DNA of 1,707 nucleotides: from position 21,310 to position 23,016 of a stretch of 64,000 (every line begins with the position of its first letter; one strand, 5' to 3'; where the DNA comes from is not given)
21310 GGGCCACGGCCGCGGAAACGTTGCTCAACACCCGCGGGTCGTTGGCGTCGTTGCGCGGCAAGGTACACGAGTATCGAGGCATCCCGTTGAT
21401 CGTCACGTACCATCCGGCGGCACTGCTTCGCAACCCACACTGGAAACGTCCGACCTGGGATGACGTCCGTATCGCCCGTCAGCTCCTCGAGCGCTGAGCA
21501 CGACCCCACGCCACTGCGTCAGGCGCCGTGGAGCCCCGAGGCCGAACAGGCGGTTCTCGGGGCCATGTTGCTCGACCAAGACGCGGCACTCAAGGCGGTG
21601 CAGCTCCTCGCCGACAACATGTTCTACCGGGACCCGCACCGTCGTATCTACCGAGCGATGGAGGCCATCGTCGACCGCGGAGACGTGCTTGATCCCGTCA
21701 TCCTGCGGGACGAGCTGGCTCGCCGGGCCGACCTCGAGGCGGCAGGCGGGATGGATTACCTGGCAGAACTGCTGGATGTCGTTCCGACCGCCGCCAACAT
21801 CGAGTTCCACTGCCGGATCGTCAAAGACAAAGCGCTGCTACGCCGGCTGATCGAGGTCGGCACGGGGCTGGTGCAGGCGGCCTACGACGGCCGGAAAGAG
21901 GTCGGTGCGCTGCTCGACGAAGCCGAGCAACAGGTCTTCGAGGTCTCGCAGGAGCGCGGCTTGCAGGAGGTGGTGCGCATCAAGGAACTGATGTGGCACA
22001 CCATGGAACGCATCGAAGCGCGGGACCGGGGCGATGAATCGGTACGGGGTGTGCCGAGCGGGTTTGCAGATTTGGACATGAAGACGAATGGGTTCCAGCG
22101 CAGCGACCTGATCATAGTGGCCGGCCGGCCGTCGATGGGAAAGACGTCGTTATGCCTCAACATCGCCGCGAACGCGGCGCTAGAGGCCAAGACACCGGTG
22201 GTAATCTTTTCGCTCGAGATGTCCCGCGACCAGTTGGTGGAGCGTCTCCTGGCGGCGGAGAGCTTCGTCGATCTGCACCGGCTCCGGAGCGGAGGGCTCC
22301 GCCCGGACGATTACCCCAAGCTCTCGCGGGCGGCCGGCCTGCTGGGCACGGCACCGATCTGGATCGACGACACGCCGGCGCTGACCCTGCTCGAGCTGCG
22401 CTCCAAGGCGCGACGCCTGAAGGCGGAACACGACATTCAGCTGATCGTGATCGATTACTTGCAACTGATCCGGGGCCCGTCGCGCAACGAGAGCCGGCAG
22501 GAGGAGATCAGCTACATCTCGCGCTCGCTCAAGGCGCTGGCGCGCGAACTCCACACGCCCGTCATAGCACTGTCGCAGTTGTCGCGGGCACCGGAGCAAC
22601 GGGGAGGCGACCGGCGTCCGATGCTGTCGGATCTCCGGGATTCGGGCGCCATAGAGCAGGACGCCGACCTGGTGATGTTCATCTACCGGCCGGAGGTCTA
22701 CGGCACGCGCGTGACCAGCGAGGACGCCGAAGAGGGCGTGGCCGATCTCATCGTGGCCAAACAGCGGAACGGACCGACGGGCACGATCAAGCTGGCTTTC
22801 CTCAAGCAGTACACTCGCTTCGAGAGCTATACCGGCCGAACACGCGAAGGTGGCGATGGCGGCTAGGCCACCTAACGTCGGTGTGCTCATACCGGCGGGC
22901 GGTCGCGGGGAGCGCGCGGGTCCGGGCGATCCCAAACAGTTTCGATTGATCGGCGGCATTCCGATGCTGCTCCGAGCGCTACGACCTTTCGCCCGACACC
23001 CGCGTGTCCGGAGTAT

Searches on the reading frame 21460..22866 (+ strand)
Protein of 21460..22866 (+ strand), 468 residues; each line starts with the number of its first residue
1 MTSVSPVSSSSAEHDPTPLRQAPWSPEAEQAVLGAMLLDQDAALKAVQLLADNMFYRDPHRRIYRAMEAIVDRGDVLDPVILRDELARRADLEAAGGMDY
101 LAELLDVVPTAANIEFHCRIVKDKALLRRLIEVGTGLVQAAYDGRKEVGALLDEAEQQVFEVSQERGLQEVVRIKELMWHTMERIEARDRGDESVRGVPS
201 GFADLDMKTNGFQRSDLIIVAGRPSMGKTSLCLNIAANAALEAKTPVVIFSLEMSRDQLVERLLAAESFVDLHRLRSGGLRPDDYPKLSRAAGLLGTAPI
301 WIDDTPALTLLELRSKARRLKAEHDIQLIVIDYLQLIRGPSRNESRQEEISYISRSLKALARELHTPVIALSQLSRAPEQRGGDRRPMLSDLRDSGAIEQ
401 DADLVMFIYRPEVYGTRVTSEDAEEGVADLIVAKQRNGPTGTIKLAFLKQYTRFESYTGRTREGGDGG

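Call 24: search_protein_families(library=pfam, proteins=[window:21460-22866:+], max_evalue=0.0001)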
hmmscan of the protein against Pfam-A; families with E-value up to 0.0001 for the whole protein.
window:21460-22866:+ (468 aa): 4 families
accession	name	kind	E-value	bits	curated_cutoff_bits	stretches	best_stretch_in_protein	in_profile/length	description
PF03796.21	DnaB_C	-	4e-108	361.1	27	1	197-455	1-254/255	DnaB-like helicase C terminal domain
PF00772.26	DnaB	-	2.6e-30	104.9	23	1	22-123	2-103/103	DnaB-like helicase N terminal domain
PF13481.12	AAA_25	-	4.6e-14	52.9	27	1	213-374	31-190/195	AAA domain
PF06745.19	ATPase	-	3.7e-06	26.9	26.6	1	198-264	1-68/231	KaiC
